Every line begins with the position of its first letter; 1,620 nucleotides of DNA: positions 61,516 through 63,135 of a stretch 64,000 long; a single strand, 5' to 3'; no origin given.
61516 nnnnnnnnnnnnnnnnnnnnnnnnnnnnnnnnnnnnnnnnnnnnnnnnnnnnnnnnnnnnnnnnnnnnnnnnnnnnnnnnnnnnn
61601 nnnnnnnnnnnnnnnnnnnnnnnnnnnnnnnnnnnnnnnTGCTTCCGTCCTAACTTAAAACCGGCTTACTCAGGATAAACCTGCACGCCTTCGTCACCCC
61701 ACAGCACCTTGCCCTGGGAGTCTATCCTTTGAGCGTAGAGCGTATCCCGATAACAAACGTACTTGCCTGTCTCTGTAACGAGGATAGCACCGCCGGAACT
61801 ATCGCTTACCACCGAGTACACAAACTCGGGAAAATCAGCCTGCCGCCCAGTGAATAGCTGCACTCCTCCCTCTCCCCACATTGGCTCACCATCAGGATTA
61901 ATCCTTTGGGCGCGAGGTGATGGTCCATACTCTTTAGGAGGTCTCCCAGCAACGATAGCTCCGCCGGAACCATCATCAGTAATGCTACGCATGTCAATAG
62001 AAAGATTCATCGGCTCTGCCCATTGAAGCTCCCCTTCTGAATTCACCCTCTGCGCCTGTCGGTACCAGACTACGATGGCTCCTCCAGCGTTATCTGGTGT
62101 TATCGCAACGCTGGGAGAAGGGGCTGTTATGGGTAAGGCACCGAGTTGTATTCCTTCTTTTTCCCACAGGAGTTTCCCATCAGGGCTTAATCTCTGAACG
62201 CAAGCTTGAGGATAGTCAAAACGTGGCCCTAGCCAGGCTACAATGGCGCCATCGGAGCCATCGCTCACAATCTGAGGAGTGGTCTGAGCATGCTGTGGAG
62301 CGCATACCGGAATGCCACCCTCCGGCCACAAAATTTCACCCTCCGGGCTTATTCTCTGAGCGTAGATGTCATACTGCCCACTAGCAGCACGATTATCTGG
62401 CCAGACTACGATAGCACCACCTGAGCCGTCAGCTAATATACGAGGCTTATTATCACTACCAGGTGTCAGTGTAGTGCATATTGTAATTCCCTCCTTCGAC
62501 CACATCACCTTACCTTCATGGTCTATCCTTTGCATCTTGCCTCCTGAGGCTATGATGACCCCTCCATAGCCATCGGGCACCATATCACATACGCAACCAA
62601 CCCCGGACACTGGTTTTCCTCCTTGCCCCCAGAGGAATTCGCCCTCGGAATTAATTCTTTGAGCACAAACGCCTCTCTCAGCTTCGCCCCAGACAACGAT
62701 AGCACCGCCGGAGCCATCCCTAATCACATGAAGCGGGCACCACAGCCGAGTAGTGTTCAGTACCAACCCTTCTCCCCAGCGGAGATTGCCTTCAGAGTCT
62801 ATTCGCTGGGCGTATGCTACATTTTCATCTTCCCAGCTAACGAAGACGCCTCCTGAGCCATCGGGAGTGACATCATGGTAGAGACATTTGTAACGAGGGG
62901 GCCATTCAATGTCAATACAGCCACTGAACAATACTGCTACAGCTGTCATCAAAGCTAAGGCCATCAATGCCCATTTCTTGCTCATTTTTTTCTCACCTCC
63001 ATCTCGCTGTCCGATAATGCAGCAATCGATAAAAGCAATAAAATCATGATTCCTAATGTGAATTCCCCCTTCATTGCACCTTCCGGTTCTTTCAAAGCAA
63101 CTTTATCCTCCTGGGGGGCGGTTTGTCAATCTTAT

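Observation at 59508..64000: Recombining tandem array of paralogous cell-surface genes with a 227-bp direct repeat and a chimeric gene scar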

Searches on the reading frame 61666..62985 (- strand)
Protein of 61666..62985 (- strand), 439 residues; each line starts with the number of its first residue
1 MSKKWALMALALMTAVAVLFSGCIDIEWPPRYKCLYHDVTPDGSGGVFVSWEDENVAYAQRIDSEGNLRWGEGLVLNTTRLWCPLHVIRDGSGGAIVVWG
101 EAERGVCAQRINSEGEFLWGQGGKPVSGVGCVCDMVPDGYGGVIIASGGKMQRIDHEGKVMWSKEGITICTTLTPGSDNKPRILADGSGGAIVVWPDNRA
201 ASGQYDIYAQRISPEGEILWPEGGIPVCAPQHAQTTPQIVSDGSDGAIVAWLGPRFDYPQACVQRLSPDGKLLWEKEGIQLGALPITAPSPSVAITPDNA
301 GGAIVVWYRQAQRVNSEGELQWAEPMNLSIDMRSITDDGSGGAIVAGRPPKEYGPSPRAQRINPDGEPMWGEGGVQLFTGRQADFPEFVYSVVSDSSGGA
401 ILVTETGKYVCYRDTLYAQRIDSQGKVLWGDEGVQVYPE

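Call 5: search_protein_families(library=pfam, proteins=[window:61666-62985:-], max_evalue=0.1)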
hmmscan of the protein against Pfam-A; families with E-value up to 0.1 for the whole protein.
window:61666-62985:- (439 aa): 2 families
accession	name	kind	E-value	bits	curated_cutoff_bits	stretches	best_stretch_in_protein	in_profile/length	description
PF11631.14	DUF3255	-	0.001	19.4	25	0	383-433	56-103/123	Protein of unknown function (DUF3255)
PF02415.23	Chlam_PMP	-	0.057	14.2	20.6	0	337-346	9-18/19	Chlamydia polymorphic membrane protein (Chlamydia_PMP) repeat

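Call 10: find_encoding_contigs(protein=window:61666-62985:-, flank=10000, max_places=6)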
Protein window:61666-62985:- (439 aa): no gene with exactly this product is on record in the collection.

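Call 38: find_homologous_proteins(query=window:61666-62985:-)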
Query window:61666-62985:- (439 aa): 6880 proteins with E <= 0.001 among 8000 candidates; the best 120 are listed.
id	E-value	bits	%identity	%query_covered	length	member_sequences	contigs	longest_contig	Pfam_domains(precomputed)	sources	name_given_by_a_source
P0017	0.0e+0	1024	100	100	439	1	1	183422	-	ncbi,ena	-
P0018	2.7e-238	810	81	100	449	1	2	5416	-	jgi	-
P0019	1.1e-209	715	74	98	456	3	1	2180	-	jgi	-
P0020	1.6e-199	682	70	100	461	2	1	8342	-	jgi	jgi:hypothetical protein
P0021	4.7e-190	651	71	100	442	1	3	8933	-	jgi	jgi:hypothetical protein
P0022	8.8e-179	613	68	100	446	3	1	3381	-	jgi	jgi:hypothetical protein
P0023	1.7e-177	609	64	100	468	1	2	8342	-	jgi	jgi:hypothetical protein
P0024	2.7e-175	602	65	100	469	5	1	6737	-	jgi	jgi:hypothetical protein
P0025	3.4e-173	595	75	83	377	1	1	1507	-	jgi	jgi:hypothetical protein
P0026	1.4e-171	590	65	100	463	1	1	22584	-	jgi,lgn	jgi:hypothetical protein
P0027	1.4e-159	550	62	100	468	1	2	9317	-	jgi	-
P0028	3.7e-157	542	60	100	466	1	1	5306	-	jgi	-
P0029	1.3e-154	534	60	100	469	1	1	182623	-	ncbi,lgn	-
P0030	1.4e-152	527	61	100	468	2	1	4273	-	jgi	-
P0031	5.3e-150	518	58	100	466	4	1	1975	-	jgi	-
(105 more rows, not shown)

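Call 43: find_encoding_contigs(protein=P0018, flank=10000, max_places=4)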
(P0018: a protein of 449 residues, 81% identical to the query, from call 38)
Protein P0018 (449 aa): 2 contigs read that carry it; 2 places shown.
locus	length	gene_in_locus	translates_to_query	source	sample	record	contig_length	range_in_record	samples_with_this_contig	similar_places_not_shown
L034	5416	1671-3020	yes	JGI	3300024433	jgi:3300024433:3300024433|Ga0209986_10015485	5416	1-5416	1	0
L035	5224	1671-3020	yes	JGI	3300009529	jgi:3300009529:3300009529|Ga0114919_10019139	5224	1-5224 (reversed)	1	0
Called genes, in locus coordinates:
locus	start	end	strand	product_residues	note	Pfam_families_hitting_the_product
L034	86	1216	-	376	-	PF12358:DUF3644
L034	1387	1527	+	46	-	-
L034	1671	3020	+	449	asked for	-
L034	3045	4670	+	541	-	PF13529:Peptidase_C39_2 (weak)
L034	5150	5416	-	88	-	?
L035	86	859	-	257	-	-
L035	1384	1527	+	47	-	-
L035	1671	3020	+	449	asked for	-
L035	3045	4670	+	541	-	PF13529:Peptidase_C39_2 (weak)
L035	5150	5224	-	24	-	?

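Call 44: find_encoding_contigs(protein=P0020, flank=10000, max_places=4)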
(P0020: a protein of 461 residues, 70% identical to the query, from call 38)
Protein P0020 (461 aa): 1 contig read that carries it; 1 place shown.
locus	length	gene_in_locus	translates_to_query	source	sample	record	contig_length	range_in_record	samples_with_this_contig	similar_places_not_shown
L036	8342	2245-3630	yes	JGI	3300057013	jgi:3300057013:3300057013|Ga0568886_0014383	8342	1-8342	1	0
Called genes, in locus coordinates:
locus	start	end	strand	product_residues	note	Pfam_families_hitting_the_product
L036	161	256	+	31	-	-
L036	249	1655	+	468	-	-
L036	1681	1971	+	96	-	-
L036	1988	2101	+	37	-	-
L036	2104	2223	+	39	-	-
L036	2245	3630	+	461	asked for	-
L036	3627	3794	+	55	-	-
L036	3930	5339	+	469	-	-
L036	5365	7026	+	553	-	PF13529:Peptidase_C39_2, PF00404:Dockerin_1 (faint)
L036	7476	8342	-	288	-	?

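Call 61: search_protein_families(library=pfam, proteins=[L036:5365-7023:+, L034:3045-4667:+, L036:1681-1968:+, window:61666-62982:-], max_evalue=0.01)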
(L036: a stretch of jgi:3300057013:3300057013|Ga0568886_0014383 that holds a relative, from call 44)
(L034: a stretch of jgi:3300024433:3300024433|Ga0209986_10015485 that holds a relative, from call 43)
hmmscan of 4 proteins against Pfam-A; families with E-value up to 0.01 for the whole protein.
L036:5365-7023:+ (553 aa): 2 families
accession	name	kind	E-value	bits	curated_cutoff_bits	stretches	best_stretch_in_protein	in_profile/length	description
PF13529.12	Peptidase_C39_2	-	5.3e-09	37.2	24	1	221-361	11-143/143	Peptidase_C39 like family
PF00404.24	Dockerin_1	-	1.3e-05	25.8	22.9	1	483-539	2-53/57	Dockerin type I domain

L034:3045-4667:+ (541 aa): 2 families
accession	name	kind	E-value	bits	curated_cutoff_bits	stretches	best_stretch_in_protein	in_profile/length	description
PF13529.12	Peptidase_C39_2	-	0.00031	21.8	24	1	223-364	12-143/143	Peptidase_C39 like family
PF13620.12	CarboxypepD_reg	-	0.0074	17.1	32.3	0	395-453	2-53/82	Carboxypeptidase regulatory-like domain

L036:1681-1968:+ (96 aa): 0 families

window:61666-62982:- (438 aa): 1 family
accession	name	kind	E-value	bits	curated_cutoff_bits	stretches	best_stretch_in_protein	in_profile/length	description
PF11631.14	DUF3255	-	0.001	19.4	25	0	382-432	56-103/123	Protein of unknown function (DUF3255)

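Call 68: predict_structure(alignment_id=A4)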
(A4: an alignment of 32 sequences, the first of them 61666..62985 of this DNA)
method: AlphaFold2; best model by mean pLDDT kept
length: 439 residues; sequences in the alignment: 32
mean_pLDDT: 87.7   pTM: 0.86
mean pLDDT of the five models: 87.7, 86.6, 86.4, 86.2, 84.9
residues with pLDDT >= 90: 260; 70-90: 143; 50-70: 30; < 50: 6
segments of 3 or more residues with pLDDT < 50: 24-29
pLDDT, mean of each block of 10 residues (from residue 1): 81 82 49 84 95 93 96 91 91 94 92 96 91 90 92 95 90 69 90 90 83 94 88 86 94 76 95 93 76 91 94 96 91 91 89 82 92 85 73 91 83 87 93 85
secondary structure, 60 per line:
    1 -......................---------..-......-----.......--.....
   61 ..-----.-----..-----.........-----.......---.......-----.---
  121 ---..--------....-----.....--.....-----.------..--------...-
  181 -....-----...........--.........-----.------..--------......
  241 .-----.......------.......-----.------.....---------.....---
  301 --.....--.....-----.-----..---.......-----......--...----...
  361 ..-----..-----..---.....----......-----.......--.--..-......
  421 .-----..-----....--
elements in order: H2-23 E36-41 E47-53 E56-62 E81-89 E95-101 E105-111 E134-137 E143-147 E150-154 E182-185 E191-201 E204-212 E235-241 E247-253 E260-266 E279-283 E293-297 E303-307 E310-314 E331-337 E343-348 E358-362 H380-384 E389-394 E400-406 E415-421 E434-437

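Call 73: fold_search(model_id=the predicted structure, library=pdb)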
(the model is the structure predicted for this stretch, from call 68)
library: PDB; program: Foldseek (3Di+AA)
matches with E <= 10: 990; with E <= 0.001: 355
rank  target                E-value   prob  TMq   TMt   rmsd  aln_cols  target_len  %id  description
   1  5mxe                  3.8e-08  1.00  0.49  0.59   7.3       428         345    9  Photorhabdus asymbiotica lectin (PHL) in free form (released 2017-08-09)
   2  2qc5                  4.7e-08  1.00  0.42  0.57   7.1       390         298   14  Streptogramin B lyase structure (released 2008-10-14)
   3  6fhx_A                4.9e-08  1.00  0.50  0.61   7.1       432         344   10  Photorhabdus asymbiotica lectin (PHL) in complex with synthetic C-fucoside (released 2019-01-30)
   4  6fhy_A                5.2e-08  1.00  0.50  0.61   7.2       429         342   10  Photorhabdus asymbiotica lectin (PHL) in complex with synthetic C-fucoside (released 2019-01-30)
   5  6rg2_A                6.3e-08  1.00  0.48  0.59   8.4       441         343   10  Photorhabdus laumondii lectin PLL2 in complex with 3-O-methyl-D-glucose (released 2020-07-01)
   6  5mxf                  6.7e-08  1.00  0.49  0.60   7.6       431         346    9  Photorhabdus asymbiotica lectin (PHL) in complex with alpha-methyl fucoside (released 2017-08-09)
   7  6l8a_A                7.0e-08  1.00  0.44  0.43   9.8       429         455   15  Tetrathionate hydrolase from Acidithiobacillus ferrooxidans (released 2020-11-11)
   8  6t96                  7.4e-08  1.00  0.50  0.61   6.5       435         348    9  Photorhabdus laumondii subsp. laumondii lectin PLL3 (released 2019-12-25)
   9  6rg2_B                8.1e-08  1.00  0.47  0.58   8.4       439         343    9  Photorhabdus laumondii lectin PLL2 in complex with 3-O-methyl-D-glucose (released 2020-07-01)
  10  6rgr                  9.0e-08  1.00  0.52  0.64   6.7       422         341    8  Photorhabdus asymbiotica lectin PHL in complex with L-rhamnose (released 2020-07-01)
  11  5mxh                  9.0e-08  1.00  0.51  0.62   7.1       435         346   10  Photorhabdus asymbiotica lectin (PHL) in complex with D-galactose (released 2017-08-09)
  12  5muk                  1.2e-07  1.00  0.33  0.37  10.0       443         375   14  Glycoside Hydrolase BT3686 (released 2017-04-26)
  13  8q83_A                1.3e-07  1.00  0.47  0.57   7.5       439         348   10  Photorhabdus laumondii lectin PLL5 in complex with alpha-methyl-fucoside (released 2025-03-05)
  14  5jrl_A                1.3e-07  1.00  0.39  0.28  10.4       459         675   12  Crystal Structure of the Sphingopyxin I Lasso Peptide Isopeptidase SpI-IsoP (Native) (released 2016-09-14)
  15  5jrk_A                1.4e-07  1.00  0.39  0.27  10.4       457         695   13  Crystal Structure of the Sphingopyxin I Lasso Peptide Isopeptidase SpI-IsoP (SeMet-derived) (released 2016-09-28)
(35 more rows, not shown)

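Call 81: search_protein_families(library=ncbifam, proteins=[window:61666-62982:-, L036:5365-7023:+], max_evalue=0.01)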
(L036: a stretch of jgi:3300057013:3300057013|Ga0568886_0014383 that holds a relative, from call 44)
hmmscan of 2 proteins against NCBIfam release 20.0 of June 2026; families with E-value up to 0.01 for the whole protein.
window:61666-62982:- (438 aa): 0 families

L036:5365-7023:+ (553 aa): 0 families
